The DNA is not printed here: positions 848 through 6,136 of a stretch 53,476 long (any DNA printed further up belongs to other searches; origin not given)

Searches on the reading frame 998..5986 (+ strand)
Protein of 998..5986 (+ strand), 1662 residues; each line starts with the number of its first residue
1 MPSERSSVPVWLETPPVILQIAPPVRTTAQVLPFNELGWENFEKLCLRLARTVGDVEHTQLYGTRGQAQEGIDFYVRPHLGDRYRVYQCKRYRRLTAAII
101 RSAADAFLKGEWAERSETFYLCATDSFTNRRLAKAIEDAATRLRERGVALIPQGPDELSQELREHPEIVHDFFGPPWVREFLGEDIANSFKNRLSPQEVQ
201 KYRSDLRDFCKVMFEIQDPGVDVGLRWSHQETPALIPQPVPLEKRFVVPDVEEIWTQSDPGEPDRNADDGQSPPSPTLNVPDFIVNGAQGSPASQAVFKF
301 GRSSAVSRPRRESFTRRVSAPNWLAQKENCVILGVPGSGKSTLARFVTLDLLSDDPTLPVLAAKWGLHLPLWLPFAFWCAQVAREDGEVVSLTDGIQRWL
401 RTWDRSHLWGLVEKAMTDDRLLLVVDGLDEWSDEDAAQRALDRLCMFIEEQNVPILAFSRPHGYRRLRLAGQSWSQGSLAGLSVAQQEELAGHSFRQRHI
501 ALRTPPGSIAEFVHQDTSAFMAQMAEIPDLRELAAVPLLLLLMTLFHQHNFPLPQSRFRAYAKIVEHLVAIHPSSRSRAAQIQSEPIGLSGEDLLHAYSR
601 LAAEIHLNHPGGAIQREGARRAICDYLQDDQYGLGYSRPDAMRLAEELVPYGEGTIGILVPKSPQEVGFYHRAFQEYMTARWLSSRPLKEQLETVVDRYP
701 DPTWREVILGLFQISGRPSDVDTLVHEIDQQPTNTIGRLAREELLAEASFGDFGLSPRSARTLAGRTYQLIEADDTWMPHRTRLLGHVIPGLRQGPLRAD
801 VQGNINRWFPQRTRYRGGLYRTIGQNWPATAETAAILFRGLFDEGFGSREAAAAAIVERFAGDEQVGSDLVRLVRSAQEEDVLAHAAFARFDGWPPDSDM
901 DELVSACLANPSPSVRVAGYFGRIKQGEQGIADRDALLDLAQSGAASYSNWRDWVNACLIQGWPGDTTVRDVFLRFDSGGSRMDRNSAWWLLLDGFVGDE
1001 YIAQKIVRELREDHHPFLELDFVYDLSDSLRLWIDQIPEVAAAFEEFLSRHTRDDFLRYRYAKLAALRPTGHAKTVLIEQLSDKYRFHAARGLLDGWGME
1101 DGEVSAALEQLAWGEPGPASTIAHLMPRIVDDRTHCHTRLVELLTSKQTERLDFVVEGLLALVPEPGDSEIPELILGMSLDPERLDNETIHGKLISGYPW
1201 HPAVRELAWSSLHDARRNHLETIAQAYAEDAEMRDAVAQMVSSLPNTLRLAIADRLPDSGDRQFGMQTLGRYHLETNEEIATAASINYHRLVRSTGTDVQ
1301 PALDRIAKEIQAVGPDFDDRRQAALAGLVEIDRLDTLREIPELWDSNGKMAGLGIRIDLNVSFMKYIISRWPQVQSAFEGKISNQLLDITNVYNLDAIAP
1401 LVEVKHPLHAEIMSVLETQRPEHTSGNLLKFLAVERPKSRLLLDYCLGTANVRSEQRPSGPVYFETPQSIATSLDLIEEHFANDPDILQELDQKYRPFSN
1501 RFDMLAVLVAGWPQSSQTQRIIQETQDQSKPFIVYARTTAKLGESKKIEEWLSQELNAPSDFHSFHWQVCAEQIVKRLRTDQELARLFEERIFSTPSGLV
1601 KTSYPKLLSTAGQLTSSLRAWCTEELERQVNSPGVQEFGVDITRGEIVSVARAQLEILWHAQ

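Call 19: search_protein_families(library=pfam, proteins=[window:998-5986:+], max_evalue=0.001)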
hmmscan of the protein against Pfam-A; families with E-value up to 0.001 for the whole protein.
window:998-5986:+ (1662 aa): 5 families
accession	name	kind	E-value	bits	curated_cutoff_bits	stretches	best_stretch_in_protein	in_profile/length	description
PF05729.18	NACHT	-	5e-08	33.4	26.7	1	330-496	3-165/167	NACHT domain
PF24883.2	NPHP3_N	-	4.6e-07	30.6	24.8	0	407-460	107-164/164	Nephrocystin 3, N-terminal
PF13191.12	AAA_16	-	4.1e-05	24.6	32.6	1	327-445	24-156/167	AAA ATPase domain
PF04471.18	Mrr_cat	-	0.0001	22.8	21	1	35-130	2-92/115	Restriction endonuclease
PF20720.3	nSTAND3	-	0.00035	20.8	27.2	1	322-355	12-45/155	Novel STAND NTPase 3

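Call 65: find_encoding_contigs(protein=window:998-5983:+, flank=10000, max_places=4)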
Protein window:998-5983:+ (1662 aa): 1 contig read that carries it; 1 place shown.
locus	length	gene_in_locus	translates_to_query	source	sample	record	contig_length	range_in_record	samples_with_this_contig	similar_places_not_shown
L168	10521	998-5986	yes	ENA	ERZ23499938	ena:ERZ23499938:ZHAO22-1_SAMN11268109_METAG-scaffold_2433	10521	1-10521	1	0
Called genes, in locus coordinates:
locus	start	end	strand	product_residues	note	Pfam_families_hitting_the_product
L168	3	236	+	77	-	?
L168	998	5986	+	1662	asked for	PF24883:NPHP3_N (faint), PF05729:NACHT (weak)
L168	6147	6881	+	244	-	PF17164:DUF5122 (weak)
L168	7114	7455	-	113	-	-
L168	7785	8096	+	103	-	-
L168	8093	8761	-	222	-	-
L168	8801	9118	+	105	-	PF25759:HP1_ORF34 (weak)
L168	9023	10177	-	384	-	PF13356:Arm-DNA-bind_3 (weak), PF22022:Phage_int_M, PF00589:Phage_integrase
